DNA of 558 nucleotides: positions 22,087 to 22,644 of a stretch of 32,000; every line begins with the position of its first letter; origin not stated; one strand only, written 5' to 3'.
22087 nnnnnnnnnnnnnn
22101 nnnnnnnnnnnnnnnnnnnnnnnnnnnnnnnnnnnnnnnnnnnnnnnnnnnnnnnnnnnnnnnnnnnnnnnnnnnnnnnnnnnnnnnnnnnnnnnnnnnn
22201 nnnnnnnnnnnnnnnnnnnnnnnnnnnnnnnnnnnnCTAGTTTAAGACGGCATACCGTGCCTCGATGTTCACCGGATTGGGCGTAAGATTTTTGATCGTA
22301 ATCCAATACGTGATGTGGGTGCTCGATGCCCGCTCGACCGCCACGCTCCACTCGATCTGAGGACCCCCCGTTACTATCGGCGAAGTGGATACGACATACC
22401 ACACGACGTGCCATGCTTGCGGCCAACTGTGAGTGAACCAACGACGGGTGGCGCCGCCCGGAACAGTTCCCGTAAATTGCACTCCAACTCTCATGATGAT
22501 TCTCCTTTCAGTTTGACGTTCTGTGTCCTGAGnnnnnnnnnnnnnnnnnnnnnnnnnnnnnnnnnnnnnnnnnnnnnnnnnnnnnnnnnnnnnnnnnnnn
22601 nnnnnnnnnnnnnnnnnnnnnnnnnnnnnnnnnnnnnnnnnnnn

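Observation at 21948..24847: Four-gene module: an S8 protease with no signal peptide, flanked by free-standing copies of its own N- and C-terminal domains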

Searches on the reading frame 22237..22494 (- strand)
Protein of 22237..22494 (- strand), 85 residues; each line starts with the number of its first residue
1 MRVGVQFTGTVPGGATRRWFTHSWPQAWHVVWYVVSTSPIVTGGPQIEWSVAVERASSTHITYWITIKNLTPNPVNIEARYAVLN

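Call 3: search_protein_families(library=pfam, proteins=[window:22237-22494:-], max_evalue=1)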
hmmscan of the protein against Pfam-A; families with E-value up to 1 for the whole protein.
window:22237-22494:- (85 aa): 0 families

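Call 8: search_protein_families(library=ncbifam, proteins=[window:22237-22494:-], max_evalue=0.1)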
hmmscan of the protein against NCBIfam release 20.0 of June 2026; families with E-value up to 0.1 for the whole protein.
window:22237-22494:- (85 aa): 0 families

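Call 9: search_protein_families(library=padloc, proteins=[window:22237-22494:-], max_evalue=0.1)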
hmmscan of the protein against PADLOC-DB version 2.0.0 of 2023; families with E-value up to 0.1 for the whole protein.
window:22237-22494:- (85 aa): 1 family
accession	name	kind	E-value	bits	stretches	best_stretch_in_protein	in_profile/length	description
PDLC04574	PDC-M32A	-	0.041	10.8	1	14-53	283-322/376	-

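Call 25: find_homologous_proteins(query=window:22237-22494:-, max_evalue=0.001)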
Query window:22237-22494:- (85 aa): 450 proteins with E <= 0.001 among 450 candidates; the best 120 are listed.
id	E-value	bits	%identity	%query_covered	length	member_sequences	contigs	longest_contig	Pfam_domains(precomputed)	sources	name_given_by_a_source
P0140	1.8e-49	183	98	100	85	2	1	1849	-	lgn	-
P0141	6.1e-45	169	93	100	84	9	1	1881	-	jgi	jgi:hypothetical protein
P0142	4.8e-43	163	89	100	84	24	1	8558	-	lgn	-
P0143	5.4e-41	156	85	100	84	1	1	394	-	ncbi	-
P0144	1.8e-40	154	85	100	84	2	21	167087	-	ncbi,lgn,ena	ncbi:MAG: hypothetical protein AB7G48_18690 [Nitrospiraceae bacterium]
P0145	4.3e-40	153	84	100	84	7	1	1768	-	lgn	-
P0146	4.4e-40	153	84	100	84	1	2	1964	-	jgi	jgi:hypothetical protein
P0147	8.6e-40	152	84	100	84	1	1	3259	-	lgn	-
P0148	2.3e-39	151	84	100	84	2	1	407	-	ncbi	-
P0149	9.9e-39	149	81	100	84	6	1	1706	-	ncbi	-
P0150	1.1e-38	149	84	100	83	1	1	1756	-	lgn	-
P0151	1.2e-38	148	80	100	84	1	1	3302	-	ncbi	-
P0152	1.9e-38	148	81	100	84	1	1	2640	-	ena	-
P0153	2.0e-38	148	84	100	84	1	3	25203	-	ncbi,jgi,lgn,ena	-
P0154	2.1e-38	148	81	100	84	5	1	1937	-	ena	-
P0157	5.8e-38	146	80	100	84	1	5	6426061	-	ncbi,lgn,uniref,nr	ncbi:hypothetical protein J5X98_22470 [Leptothermofonsia sichuanensis E412]|uniref:hypothetical prot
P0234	1.0e-32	130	68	100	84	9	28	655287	-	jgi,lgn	jgi:hypothetical protein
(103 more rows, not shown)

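Call 45: predict_structure(alignment_id=A3)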
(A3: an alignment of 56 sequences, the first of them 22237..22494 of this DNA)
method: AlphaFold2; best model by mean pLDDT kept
length: 85 residues; sequences in the alignment: 56
mean_pLDDT: 94.0   pTM: 0.82
mean pLDDT of the five models: 94.0, 93.8, 93.5, 92.3, 90.0
residues with pLDDT >= 90: 75; 70-90: 9; 50-70: 1; < 50: 0
segments of 3 or more residues with pLDDT < 50: none
pLDDT, mean of each block of 10 residues (from residue 1): 95 98 93 91 87 95 97 96 96
secondary structure, 60 per line:
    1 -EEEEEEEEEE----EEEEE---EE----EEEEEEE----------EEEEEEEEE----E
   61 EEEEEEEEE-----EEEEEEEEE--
elements in order: E2-11 E16-20 E30-36 E47-55 E60-69 E75-83

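Call 47: fold_search(model_id=the predicted structure, library=pdb)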
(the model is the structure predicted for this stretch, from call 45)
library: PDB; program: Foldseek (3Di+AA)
matches with E <= 10: 232; with E <= 0.001: 0
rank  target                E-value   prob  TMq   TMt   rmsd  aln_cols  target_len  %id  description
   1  1pm4_A                1.1e-01  1.00  0.64  0.50   3.7       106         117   12  Crystal structure of Yersinia pseudotuberculosis-derived mitogen (YPM) (released 2004-01-27)
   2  6ct8                  1.9e-01  0.54  0.37  0.18   6.7        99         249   15  Selenomethionine structure of N-truncated R2-type pyocin tail fiber at 2.6 angstrom resolution (released 2019-02-20)
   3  8uui_A                2.5e-01  0.77  0.50  0.19   5.1        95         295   13  X-ray structure of Interleukin-23 in complex with peptide 23-446 (released 2025-07-09)
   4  6cl6_A                3.9e-01  0.51  0.37  0.13   5.9        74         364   20  Structure of P. aeruginosa R2 pyocin fiber PA0620 comprising C-terminal residues 323-691 (released 2018-06-27)
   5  1kj2_I                5.1e-01  0.25  0.32  0.14   9.0       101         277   12  Murine Alloreactive ScFv TCR-Peptide-MHC Class I Molecule Complex (released 2002-03-27)
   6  4exk_A                5.4e-01  0.69  0.50  0.12   4.8        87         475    9  A chimera protein containing MBP fused to the C-terminal domain of the uncharacterized protein STM14_2015 from Salmone (released 2012-08-08)
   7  7fcn_A                5.4e-01  0.47  0.42  0.37   5.6       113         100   11  Crystal strcture of PirA insecticidal protein from Photorhabdus akhurstii (released 2022-07-20)
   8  6cxb                  6.0e-01  0.23  0.37  0.30   6.2        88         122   20  Structure of N-truncated R1-type pyocin tail fiber at 1.7 angstrom resolution (released 2019-02-20)
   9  5mtw_A                6.0e-01  0.06  0.19  0.13  16.0        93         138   11  Mycobacterium tuberculosis Rv1957 SecB-like chaperone in complex with a ChAD peptide from Rv1956 HigA1 antitoxin (released 2018-10-24)
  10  6cl5_A                6.4e-01  0.44  0.45  0.14   5.7        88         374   20  Structure of P. aeruginosa R1 pyocin fiber PALES_06171 comprising C-terminal residues 323-701 (released 2018-06-27)
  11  5swk_C                6.7e-01  0.85  0.53  0.46   4.4        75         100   15  Crystal structure of p53 epitope-scaffold based on a inhibitor of cysteine proteases in complex with human MDM2 (released 2017-10-18)
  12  6gb6_A                7.1e-01  0.21  0.33  0.14   9.5        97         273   11  Structure of H-2Kb with dipeptide GL (released 2019-03-06)
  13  5eou_A                7.5e-01  0.16  0.22  0.07  12.8        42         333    7  Pseudomonas aeruginosa PilM:PilN1-12 bound to ATP (released 2016-04-27)
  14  4of3_B                7.9e-01  0.11  0.30  0.15   9.6       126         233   11  Crystal Structure of SYG-1 D1-D2, Glycosylated (released 2014-02-19)
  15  9ues_B                8.3e-01  0.92  0.63  0.15   9.2       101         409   12  Crystal structure of an inactive TKSP mutant in complex with the TKS propeptide (released 2026-02-18)
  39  5sv5                  1.6e+00  0.63  0.55  0.46   9.1        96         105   14  1.0 Angstrom Crystal Structure of pre-Peptidase C-terminal Domain of Collagenase from Bacillus anthracis. (released 2016-08-17)
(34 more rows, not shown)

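Call 62: search_dna_similar(query=window:22237-22494:-, collection=plasmids, mode=protein, max_rows=20, max_evalue=0.01)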
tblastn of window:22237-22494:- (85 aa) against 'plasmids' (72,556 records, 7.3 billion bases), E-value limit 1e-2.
Records with a match: 2; places in all: 4; records where one place covers at least 80% of the query: 2.
Best place of each record, by identity: 60-80% 2.
By first word of the organism name: Haloferax 2.
By predicted mobility (MOB-suite, as given by PLSDB): non-mobilizable 2.
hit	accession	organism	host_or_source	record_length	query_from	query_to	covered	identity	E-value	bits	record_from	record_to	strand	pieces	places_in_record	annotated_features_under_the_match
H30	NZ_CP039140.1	Haloferax mediterranei ATCC 33500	Cell culture,Spain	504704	1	85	100%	65.9%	6e-30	117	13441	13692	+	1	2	hypothetical protein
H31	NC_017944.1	Haloferax mediterranei ATCC 33500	-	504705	1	85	100%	65.9%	6e-30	117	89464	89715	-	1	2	hypothetical protein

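Call 64: fold_search(model_id=the predicted structure, library=viral)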
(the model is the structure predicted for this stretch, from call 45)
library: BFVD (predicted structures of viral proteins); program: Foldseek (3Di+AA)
matches with E <= 10: 691; with E <= 0.001: 0
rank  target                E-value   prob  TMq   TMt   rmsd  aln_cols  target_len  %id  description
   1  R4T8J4                7.5e-03  1.00  0.50  0.42   5.0        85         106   13  Uncharacterized protein [Haloarcula hispanica tailed virus 2]
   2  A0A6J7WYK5            9.8e-03  1.00  0.59  0.37   4.1        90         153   16  Uncharacterized protein [uncultured Caudovirales phage]
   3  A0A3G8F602            1.1e-02  0.99  0.44  0.34   5.7        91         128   20  (no name in the UniProt tables at hand)
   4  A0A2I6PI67            2.1e-02  0.97  0.47  0.14   5.2        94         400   16  Baseplate wedge subunit and tail pin protein [Pseudomonas phage PMBT14]
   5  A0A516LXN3            2.1e-02  0.96  0.41  0.09   5.6        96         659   14  (no name in the UniProt tables at hand)
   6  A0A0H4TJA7            2.5e-02  1.00  0.58  0.21   4.2        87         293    9  (no name in the UniProt tables at hand)
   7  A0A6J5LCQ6            3.3e-02  0.99  0.55  0.21   5.2        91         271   13  Uncharacterized protein [uncultured Caudovirales phage]
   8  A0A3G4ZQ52            3.6e-02  0.97  0.46  0.06   5.1        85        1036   12  Collagen-like protein [Terrestrivirus sp.]
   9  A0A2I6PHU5            4.1e-02  0.97  0.47  0.19   4.9        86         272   14  Uncharacterized protein [Pseudomonas phage PMBT3]
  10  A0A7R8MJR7            4.5e-02  0.99  0.50  0.10   4.7        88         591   11  Bacteriolytic protein [Klebsiella phage vB_KvM-Eowyn]
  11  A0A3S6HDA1            4.8e-02  1.00  0.58  0.41   4.2        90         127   10  (no name in the UniProt tables at hand)
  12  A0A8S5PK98            5.3e-02  1.00  0.59  0.40   3.9       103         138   16  Uncharacterized protein [Siphoviridae sp. ctXBp18]
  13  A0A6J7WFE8            5.3e-02  0.99  0.54  0.53   4.0        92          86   12  Uncharacterized protein (Fragment) [uncultured Caudovirales phage]
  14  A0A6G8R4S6            5.3e-02  0.93  0.42  0.32   5.6        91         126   13  (no name in the UniProt tables at hand)
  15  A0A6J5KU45            5.9e-02  0.97  0.45  0.35   6.0        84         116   14  Uncharacterized protein [uncultured Caudovirales phage]
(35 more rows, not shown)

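Call 67: find_encoding_contigs(protein=P0157, flank=4000, max_places=2)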
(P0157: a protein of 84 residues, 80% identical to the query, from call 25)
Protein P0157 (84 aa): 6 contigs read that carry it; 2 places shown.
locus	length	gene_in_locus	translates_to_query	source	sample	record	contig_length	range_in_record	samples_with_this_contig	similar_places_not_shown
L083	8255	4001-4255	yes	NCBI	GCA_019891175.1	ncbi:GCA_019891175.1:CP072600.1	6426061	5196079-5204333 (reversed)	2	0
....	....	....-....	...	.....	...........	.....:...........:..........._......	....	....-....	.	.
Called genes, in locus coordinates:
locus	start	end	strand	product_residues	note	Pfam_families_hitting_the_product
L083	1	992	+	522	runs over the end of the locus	PF25919:BSH_CusB (faint), PF25917:BSH_RND, PF25973:BSH_CzcB, PF25893:HH_CzcB (faint), PF25885:HH_EMRA (faint), PF25954:Beta-barrel_RND_2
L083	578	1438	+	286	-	PF16313:DUF4953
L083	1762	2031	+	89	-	-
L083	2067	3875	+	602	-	PF00082:Peptidase_S8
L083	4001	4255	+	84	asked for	-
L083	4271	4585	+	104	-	-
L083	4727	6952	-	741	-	PF13174:TPR_6 (faint), PF13428:TPR_14 (faint), PF01464:SLT, PF27553:SLT_superhelical (weak)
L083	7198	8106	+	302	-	PF04305:DUF455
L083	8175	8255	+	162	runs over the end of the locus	PF10722:YbjN, PF22551:TY-Chap1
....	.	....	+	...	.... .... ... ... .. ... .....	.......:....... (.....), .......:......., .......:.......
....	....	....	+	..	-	-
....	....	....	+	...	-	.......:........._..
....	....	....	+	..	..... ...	-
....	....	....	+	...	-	-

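Call 68: find_encoding_contigs(protein=P0234, flank=4000, max_places=3)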
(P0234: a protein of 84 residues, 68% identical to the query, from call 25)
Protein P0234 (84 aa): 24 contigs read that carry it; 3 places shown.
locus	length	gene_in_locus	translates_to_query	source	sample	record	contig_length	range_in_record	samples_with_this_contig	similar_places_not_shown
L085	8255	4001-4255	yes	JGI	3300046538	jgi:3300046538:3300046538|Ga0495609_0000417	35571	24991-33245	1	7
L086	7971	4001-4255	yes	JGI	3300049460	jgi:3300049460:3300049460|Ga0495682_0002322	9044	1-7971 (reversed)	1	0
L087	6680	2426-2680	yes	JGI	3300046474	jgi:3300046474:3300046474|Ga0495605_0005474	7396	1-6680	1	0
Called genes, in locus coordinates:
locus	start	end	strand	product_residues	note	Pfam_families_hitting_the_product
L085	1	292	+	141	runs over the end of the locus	PF02566:OsmC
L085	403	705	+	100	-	PF07045:DUF1330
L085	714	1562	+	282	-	PF00106:adh_short, PF08659:KR, PF01370:Epimerase (weak), PF13460:NAD_binding_10 (weak), PF13561:adh_short_C2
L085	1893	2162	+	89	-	-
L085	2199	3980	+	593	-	PF00082:Peptidase_S8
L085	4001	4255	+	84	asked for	-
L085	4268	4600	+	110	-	-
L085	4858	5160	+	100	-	-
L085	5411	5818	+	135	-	PF22677:Ble-like_N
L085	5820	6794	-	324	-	PF01745:IPT (faint), PF01715:IPPT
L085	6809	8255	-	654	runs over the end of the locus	PF02518:HATPase_c, PF13589:HATPase_c_3, PF01119:DNA_mis_repair, PF08676:MutL_C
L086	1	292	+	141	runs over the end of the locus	PF02566:OsmC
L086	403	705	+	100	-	PF07045:DUF1330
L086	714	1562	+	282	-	PF00106:adh_short, PF08659:KR, PF01370:Epimerase (weak), PF13460:NAD_binding_10 (weak), PF13561:adh_short_C2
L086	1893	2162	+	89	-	-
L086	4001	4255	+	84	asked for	-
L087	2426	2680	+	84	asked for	-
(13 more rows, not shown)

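Call 72: search_protein_families(library=pfam, alignment_id=A3, max_evalue=1)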
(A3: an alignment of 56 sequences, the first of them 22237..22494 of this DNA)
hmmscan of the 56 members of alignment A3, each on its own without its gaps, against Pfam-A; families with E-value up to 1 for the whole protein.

A. member 1, window:22237-22494:- (85 aa): 0 families

B. families by the number of members that match (of 56 scanned): 5 families
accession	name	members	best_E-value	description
PF25549.1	DUF7927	8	0.029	Domain of unknown function (DUF7927)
PF02091.20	tRNA-synt_2e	2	0.0077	Glycyl-tRNA synthetase alpha subunit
PF20803.2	PaaX_M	1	0.05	PaaX protein central Cas2-like domain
PF23168.2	CUL7_CUL9_N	1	0.13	CUL7/CUL9, N-terminal beta-barrel domain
PF04425.17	Bul1_N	1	0.22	Bul1 N terminus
